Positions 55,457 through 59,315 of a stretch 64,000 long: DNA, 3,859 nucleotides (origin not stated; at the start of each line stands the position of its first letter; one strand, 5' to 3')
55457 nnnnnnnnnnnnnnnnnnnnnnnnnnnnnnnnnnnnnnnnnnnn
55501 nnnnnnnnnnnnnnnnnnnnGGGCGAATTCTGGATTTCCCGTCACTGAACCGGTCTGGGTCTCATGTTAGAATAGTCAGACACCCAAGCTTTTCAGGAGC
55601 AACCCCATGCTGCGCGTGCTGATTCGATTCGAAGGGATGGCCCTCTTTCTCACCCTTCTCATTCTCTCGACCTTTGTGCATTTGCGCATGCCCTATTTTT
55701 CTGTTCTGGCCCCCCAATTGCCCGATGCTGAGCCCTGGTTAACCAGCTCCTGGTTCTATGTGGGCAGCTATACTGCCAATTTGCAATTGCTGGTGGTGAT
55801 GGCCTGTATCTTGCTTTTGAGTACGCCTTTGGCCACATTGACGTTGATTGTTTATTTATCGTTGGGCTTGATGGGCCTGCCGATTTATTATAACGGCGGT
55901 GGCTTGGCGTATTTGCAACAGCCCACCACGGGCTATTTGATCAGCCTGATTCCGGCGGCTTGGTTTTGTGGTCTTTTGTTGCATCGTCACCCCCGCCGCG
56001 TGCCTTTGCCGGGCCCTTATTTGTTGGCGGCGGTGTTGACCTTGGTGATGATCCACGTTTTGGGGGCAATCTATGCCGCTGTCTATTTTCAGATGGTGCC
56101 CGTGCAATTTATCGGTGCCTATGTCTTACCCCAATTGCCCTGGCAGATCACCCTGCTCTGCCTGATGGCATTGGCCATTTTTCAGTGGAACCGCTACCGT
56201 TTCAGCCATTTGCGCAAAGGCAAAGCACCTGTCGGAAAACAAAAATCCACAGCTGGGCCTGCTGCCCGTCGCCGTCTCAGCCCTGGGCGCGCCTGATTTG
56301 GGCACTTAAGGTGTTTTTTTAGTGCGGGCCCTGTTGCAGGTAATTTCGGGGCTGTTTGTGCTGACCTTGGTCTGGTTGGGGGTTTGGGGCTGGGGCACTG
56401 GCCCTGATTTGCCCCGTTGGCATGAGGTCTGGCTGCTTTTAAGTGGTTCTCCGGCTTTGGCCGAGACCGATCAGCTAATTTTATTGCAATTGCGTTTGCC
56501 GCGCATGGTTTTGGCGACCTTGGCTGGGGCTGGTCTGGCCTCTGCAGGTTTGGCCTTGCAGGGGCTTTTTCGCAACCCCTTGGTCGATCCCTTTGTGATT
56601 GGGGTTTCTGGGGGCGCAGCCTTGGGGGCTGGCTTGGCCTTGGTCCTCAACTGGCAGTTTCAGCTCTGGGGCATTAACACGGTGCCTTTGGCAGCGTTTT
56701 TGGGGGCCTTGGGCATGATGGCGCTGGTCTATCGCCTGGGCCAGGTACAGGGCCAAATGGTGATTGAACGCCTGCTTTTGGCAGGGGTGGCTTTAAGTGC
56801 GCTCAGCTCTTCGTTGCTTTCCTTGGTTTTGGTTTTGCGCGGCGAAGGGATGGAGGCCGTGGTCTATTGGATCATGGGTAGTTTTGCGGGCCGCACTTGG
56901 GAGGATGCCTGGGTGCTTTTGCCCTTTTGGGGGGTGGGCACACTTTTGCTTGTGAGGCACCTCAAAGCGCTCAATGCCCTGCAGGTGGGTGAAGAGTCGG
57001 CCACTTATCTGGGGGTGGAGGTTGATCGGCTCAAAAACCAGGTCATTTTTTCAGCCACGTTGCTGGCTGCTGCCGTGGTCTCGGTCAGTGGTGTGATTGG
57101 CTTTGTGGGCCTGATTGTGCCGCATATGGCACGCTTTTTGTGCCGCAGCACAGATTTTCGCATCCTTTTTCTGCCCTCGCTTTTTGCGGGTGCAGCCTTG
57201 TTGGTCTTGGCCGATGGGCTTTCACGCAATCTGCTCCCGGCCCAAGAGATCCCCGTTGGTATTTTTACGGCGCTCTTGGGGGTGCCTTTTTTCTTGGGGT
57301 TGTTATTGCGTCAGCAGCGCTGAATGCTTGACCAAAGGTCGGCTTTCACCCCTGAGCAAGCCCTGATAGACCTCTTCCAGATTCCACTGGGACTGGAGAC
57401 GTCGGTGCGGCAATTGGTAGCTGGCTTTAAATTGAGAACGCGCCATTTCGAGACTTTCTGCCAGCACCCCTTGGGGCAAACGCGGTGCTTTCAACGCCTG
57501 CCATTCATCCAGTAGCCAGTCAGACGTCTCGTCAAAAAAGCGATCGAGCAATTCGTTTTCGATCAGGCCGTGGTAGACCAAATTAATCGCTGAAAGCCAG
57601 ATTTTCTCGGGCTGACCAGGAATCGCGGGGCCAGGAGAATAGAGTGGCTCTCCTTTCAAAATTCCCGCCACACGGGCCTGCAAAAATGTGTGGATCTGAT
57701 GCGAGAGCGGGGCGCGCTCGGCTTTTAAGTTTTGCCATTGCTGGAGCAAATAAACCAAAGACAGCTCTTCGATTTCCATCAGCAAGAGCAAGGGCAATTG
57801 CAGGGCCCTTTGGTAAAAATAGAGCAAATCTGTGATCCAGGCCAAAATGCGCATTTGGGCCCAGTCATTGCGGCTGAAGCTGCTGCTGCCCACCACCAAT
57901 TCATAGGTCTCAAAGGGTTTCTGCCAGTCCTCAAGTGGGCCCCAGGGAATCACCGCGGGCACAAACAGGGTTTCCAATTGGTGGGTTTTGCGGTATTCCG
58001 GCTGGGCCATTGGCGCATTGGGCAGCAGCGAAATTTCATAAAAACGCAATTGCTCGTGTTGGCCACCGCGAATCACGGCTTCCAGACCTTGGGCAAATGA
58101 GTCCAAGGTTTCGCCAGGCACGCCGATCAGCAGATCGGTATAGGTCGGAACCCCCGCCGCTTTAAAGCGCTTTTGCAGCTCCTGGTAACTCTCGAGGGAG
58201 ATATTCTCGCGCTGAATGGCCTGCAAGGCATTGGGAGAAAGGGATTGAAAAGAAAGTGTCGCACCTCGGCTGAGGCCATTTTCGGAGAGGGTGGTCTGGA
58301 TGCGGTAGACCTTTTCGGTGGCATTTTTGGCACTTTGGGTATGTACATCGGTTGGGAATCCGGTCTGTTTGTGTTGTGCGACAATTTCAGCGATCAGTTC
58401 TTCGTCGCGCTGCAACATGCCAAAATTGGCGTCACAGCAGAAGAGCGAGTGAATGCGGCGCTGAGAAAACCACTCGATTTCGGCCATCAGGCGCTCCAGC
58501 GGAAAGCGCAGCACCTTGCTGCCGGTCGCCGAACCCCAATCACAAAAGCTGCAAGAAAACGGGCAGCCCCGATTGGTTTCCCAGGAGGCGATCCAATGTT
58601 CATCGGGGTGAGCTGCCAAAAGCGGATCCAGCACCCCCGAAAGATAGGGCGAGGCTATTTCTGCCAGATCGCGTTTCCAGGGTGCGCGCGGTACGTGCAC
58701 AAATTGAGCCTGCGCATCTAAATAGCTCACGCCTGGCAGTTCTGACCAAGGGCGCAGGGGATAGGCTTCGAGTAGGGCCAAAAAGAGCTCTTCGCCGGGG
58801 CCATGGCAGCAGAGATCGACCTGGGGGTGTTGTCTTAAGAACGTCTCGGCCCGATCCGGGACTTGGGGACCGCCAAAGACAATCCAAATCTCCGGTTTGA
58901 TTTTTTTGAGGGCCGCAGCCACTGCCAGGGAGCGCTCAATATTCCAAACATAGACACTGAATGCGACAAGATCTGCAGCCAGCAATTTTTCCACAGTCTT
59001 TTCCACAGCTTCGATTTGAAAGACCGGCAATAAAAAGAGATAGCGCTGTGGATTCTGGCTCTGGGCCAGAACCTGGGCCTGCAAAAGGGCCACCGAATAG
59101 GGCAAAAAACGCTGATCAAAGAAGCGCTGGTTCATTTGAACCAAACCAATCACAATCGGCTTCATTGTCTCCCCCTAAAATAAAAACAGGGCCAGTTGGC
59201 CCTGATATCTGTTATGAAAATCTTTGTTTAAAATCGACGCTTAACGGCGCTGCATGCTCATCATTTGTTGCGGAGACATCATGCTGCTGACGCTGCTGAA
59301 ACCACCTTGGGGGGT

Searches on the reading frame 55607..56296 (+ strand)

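Call 6: search_protein_families(library=pfam, proteins=[window:55607-56296:+], max_evalue=0.01)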
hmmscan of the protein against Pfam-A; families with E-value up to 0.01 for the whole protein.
window:55607-56296:+ (229 aa): 1 family
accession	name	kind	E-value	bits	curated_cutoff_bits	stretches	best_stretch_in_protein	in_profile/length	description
PF02632.19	BioY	-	2.4e-24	86.3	25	1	57-193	6-137/140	BioY family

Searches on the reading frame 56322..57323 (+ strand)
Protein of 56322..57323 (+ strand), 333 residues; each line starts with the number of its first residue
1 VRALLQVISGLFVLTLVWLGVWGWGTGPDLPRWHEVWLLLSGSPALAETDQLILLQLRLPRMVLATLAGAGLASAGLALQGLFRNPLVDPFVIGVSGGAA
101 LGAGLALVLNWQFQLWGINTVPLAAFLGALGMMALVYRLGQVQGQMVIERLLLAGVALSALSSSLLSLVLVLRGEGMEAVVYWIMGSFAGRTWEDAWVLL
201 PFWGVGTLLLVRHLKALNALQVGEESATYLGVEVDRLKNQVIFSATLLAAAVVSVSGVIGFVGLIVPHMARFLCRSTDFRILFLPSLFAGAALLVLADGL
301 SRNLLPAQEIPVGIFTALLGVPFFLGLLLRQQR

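Call 6: search_protein_families(library=pfam, proteins=[window:56322-57323:+], max_evalue=0.01)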
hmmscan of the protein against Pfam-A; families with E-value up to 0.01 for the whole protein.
window:56322-57323:+ (333 aa): 1 family
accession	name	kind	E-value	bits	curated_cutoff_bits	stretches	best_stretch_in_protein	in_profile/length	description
PF01032.23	FecCD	-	7.6e-84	281.8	26.5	1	26-330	12-311/311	FecCD transport family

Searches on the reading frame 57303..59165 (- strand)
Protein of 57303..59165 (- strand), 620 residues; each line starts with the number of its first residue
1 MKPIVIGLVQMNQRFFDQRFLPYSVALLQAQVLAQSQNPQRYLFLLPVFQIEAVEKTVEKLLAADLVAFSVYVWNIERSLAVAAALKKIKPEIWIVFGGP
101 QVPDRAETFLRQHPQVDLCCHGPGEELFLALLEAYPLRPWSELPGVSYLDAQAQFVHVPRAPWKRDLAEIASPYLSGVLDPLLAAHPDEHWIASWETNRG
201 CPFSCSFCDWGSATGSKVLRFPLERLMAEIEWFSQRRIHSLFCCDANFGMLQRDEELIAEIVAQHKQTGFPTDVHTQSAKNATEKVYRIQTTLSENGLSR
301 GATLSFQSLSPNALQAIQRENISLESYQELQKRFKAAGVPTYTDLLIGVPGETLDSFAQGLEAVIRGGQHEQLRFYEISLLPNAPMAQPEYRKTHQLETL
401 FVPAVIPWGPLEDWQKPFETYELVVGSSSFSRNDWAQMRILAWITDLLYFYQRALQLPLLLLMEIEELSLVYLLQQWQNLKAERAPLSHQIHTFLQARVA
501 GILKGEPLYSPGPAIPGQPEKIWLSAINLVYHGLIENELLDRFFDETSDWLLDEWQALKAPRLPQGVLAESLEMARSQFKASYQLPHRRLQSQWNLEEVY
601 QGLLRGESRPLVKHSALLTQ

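Call 6: search_protein_families(library=pfam, proteins=[window:57303-59165:-], max_evalue=0.01)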
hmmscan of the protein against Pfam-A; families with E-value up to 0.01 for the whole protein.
window:57303-59165:- (620 aa): 2 families
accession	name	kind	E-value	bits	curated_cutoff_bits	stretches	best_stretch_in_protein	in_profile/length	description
PF02310.24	B12-binding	-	2.8e-11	43.8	32.1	1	52-131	41-120/121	B12 binding domain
PF04055.27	Radical_SAM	-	1e-10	42.5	29.5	1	197-359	3-161/166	Radical SAM superfamily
